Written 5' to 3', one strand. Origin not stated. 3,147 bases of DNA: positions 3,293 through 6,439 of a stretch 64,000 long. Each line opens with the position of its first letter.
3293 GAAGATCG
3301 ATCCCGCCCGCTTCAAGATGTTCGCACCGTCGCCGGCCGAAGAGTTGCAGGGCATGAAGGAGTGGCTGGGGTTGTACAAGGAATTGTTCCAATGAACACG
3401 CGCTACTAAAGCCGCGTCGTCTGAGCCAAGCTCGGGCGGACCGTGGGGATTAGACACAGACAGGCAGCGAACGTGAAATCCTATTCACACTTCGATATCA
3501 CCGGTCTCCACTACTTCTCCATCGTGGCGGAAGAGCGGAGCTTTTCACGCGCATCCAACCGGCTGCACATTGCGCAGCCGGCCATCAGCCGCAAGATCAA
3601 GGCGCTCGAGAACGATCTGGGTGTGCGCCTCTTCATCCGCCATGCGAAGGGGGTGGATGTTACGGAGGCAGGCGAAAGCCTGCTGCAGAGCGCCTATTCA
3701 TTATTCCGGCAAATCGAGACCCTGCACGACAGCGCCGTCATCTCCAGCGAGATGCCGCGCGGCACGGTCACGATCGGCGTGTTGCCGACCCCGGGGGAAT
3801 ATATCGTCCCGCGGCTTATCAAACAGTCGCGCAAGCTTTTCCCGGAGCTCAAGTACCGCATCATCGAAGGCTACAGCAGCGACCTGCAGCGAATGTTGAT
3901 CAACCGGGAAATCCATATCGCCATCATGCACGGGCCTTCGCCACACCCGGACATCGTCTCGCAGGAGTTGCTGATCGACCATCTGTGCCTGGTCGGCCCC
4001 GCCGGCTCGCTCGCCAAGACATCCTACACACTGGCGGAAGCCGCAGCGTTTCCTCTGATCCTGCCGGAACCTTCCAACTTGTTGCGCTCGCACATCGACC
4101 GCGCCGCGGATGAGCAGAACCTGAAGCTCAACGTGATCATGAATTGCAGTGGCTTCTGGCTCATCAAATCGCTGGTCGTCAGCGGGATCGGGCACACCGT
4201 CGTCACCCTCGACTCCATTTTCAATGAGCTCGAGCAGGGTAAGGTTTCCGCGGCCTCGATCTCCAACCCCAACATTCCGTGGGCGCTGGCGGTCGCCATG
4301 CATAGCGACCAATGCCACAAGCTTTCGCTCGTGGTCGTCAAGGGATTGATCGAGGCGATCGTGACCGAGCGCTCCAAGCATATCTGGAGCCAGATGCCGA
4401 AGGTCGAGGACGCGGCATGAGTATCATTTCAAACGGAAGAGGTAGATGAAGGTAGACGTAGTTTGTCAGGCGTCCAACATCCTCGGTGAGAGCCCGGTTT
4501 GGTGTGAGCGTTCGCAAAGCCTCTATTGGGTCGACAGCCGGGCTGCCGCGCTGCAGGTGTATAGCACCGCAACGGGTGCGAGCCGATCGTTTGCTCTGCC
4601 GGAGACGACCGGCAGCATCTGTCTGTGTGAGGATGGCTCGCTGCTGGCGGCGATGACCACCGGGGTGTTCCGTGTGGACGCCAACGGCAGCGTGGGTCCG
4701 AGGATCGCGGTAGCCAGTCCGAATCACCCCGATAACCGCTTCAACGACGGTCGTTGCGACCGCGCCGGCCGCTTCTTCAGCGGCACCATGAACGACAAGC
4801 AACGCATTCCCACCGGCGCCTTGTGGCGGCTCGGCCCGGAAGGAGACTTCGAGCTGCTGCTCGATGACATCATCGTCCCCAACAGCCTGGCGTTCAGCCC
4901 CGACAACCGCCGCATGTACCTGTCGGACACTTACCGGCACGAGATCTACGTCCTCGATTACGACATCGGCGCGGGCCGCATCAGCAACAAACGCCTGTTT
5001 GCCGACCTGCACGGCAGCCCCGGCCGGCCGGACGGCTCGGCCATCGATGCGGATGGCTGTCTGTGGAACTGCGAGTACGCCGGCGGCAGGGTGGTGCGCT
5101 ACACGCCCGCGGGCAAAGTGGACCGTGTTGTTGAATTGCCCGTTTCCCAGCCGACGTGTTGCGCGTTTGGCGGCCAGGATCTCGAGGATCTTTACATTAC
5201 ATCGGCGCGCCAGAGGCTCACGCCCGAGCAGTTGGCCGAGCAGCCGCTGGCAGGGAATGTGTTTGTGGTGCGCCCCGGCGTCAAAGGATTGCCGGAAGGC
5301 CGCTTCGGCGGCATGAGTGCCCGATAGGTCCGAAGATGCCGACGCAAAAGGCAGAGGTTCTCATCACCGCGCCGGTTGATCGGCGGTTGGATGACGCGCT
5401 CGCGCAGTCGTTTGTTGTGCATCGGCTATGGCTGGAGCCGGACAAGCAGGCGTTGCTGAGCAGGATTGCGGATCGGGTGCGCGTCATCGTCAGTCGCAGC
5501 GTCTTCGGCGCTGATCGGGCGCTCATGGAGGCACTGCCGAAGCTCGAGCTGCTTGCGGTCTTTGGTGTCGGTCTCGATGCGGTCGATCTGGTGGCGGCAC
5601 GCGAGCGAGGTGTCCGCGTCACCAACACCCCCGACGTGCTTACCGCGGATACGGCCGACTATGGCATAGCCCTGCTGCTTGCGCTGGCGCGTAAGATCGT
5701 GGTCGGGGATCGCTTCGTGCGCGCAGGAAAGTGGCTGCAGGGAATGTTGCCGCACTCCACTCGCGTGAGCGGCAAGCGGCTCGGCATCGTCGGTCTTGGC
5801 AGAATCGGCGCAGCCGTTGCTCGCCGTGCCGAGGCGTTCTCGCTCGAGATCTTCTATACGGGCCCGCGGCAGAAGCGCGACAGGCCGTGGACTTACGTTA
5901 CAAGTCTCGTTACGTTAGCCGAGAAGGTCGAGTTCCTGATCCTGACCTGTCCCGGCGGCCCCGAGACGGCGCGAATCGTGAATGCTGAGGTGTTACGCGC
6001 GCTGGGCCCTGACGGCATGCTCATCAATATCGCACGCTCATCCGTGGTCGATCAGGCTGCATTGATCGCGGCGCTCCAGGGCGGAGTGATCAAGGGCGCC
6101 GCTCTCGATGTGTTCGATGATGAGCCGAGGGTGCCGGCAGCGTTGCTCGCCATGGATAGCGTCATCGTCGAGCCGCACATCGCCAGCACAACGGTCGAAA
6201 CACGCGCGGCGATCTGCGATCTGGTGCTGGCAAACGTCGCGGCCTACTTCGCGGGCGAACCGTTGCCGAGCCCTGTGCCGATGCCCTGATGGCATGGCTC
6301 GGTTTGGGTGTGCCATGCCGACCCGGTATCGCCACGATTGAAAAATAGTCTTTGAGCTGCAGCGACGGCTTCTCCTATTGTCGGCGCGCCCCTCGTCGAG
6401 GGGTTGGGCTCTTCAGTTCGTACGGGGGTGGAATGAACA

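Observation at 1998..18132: Six copies of one ~67-bp operator+promoter module tie at least six transcription units into a putative LysR-type regulon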

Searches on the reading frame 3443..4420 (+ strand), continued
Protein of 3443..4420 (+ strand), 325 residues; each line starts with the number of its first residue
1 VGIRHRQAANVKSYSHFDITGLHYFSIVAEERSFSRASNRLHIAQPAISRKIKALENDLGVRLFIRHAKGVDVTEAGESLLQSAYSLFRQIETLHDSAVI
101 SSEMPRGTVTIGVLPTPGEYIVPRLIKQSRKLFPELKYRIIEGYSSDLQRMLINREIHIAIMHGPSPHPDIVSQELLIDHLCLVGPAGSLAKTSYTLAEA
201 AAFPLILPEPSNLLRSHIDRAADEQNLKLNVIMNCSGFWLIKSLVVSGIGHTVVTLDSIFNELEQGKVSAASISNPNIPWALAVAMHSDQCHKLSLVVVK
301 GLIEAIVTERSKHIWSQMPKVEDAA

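Call 37: find_encoding_contigs(protein=P0022, flank=8000, max_places=2)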
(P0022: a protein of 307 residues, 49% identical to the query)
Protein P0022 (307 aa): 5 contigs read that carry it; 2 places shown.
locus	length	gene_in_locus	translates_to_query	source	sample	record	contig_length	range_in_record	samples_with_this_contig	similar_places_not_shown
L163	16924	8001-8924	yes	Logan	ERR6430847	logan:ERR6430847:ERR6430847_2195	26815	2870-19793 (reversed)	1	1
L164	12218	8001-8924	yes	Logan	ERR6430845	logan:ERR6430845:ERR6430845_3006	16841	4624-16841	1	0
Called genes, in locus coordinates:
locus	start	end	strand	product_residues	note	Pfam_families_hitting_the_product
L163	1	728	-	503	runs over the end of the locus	PF01656:CbiA (faint), PF02881:SRP54_N, PF00448:SRP54, PF02978:SRP_SPB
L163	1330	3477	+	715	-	PF00072:Response_reg, PF00989:PAS (weak), PF08448:PAS_4, PF13426:PAS_9 (weak), PF00990:GGDEF, PF00563:EAL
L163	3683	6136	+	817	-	PF00512:HisKA, PF02518:HATPase_c, PF00072:Response_reg, PF01627:Hpt (weak)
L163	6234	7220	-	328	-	PF16113:ECH_2, PF00378:ECH_1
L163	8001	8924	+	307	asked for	PF00126:HTH_1, PF03466:LysR_substrate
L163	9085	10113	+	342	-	PF03480:DctP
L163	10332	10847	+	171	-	PF04290:DctQ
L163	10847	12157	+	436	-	PF06808:DctM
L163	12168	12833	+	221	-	PF02798:GST_N (faint), PF13417:GST_N_3, PF13409:GST_N_2, PF13410:GST_C_2 (faint)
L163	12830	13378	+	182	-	PF02627:CMD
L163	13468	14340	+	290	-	PF04909:Amidohydro_2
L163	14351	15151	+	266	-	PF00106:adh_short, PF13561:adh_short_C2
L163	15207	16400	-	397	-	PF00072:Response_reg, PF13487:HD_5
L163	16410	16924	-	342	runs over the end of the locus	PF00072:Response_reg, PF08668:HDOD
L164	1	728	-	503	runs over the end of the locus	PF01656:CbiA (faint), PF02881:SRP54_N, PF00448:SRP54, PF02978:SRP_SPB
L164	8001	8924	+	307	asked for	PF00126:HTH_1, PF03466:LysR_substrate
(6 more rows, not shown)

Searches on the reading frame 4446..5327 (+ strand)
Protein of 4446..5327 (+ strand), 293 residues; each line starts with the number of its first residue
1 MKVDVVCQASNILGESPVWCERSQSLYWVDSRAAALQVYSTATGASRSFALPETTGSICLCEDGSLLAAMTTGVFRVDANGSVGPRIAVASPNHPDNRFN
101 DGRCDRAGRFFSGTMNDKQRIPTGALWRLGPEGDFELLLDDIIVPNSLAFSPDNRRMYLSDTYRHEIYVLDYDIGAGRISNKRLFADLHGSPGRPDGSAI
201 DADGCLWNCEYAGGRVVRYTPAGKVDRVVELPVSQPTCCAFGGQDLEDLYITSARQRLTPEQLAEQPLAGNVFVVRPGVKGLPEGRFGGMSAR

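Call 5: search_protein_families(library=pfam, proteins=[window:4446-5327:+])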
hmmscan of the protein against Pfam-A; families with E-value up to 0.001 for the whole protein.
window:4446-5327:+ (293 aa): 1 family
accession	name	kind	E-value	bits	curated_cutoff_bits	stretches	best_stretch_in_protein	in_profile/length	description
PF08450.18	SGL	-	1e-83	281.2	26.3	1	13-255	1-246/246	SMP-30/Gluconolactonase/LRE-like region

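Call 33: search_protein_families(library=ncbifam, proteins=[window:4446-5327:+], max_evalue=0.00001)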
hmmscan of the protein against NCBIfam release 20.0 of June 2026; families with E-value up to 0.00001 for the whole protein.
window:4446-5327:+ (293 aa): 0 families

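Call 53: search_solved_structures(query=window:4446-5327:+, max_evalue=1e-10)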
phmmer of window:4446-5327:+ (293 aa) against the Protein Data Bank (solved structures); distinct sequences matched with E-value up to 1e-10: 9.
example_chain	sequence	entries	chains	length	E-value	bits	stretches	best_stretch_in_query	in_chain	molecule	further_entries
4gn7_A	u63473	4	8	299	8.2e-50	173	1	2-285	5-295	Regucalcin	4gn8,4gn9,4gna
3g4e_A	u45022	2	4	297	1.1e-47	166.1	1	2-285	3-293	Regucalcin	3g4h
4gnb_A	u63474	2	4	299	1.1e-47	166.1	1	2-285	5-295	Regucalcin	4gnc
7plb_A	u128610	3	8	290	2.4e-41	145.2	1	7-284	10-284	Smp-30/Cgr1 family protein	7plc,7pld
2ghs_A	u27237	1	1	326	1.4e-34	123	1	8-282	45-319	AGR_C_1268p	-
5d9b_A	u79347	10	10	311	2.5e-31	112.3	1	12-282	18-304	Luciferin regenerating enzyme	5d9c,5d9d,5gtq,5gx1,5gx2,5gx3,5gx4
6i38_A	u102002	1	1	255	5e-11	45.7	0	194-225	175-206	nv2Pizza6-AYW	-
6i37_A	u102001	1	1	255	6.7e-11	45.3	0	193-225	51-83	nv1Pizza6-AYW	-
6f0q_A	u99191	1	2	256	9.5e-11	44.8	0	193-226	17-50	Pizza6-AYW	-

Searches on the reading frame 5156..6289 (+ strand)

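Call 5: search_protein_families(library=pfam, proteins=[window:5156-6289:+])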
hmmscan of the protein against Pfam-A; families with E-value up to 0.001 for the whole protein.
window:5156-6289:+ (377 aa): 2 families
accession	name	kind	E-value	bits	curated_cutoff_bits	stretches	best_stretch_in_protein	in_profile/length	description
PF02826.25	2-Hacid_dh_C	-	3.9e-48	163.6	25.1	1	171-343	1-178/178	D-isomer specific 2-hydroxyacid dehydrogenase, NAD binding domain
PF00389.36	2-Hacid_dh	-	2.7e-24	85.8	24.6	1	68-374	1-133/134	D-isomer specific 2-hydroxyacid dehydrogenase, catalytic domain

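Call 33: search_protein_families(library=ncbifam, proteins=[window:5321-6289:+], max_evalue=0.00001)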
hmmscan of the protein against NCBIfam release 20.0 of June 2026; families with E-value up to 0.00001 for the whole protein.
window:5321-6289:+ (322 aa): 21 families
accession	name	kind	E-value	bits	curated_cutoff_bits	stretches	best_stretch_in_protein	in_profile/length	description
NF009714.1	PRK13243.1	equivalog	6.1e-67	226.3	455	1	12-316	4-319/332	glyoxylate reductase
TIGR01327.1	PGDH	equivalog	2.4e-55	188.3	454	1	13-322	2-313/525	phosphoglycerate dehydrogenase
NF011938.0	PRK15409.1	equivalog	1.7e-50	171.9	492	1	12-311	4-310/324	glyoxylate/hydroxypyruvate reductase GhrB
NF005069.0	PRK06487.1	equivalog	3e-50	171.1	448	1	26-315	23-316/320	2-hydroxyacid dehydrogenase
NF008759.0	PRK11790.1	equivalog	2.7e-43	148.2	404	1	9-310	10-317/410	phosphoglycerate dehydrogenase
NF041369.1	Dhydh_Halo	equivalog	4.7e-41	141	400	1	82-315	63-300/305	D-2-hydroxyacid dehydrogenase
NF006263.0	PRK08410.1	equivalog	1.6e-37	129.6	389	1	41-312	32-309/311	D-2-hydroxyacid dehydrogenase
NF005387.0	PRK06932.1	equivalog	4e-36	124.6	492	1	42-309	35-309/314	2-hydroxyacid dehydrogenase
NF005750.0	PRK07574.1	equivalog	5.8e-35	121.1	329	1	46-315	84-362/386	NAD-dependent formate dehydrogenase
NF001309.0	PRK00257.1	equivalog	6.8e-28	97.7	434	1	51-310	36-278/379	4-phosphoerythronate dehydrogenase PdxB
NF005027.0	PRK06436.1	equivalog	1.1e-25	90.4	261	1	77-314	52-284/303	2-hydroxyacid dehydrogenase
NF000492.1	vanH_gen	exception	3.2e-19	69.1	540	1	77-270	69-257/312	D-lactate dehydrogenase VanH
NF006374.0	PRK08605.1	subfamily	1.8e-18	66.7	356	1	80-271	75-269/332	D-lactate dehydrogenase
NF012013.0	PRK15469.1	equivalog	1.6e-17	63.5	403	1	152-296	137-285/312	glyoxylate/hydroxypyruvate reductase GhrA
NF011966.0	PRK15438.1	equivalog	1.2e-16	60.7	687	1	150-305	115-273/378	4-phosphoerythronate dehydrogenase PdxB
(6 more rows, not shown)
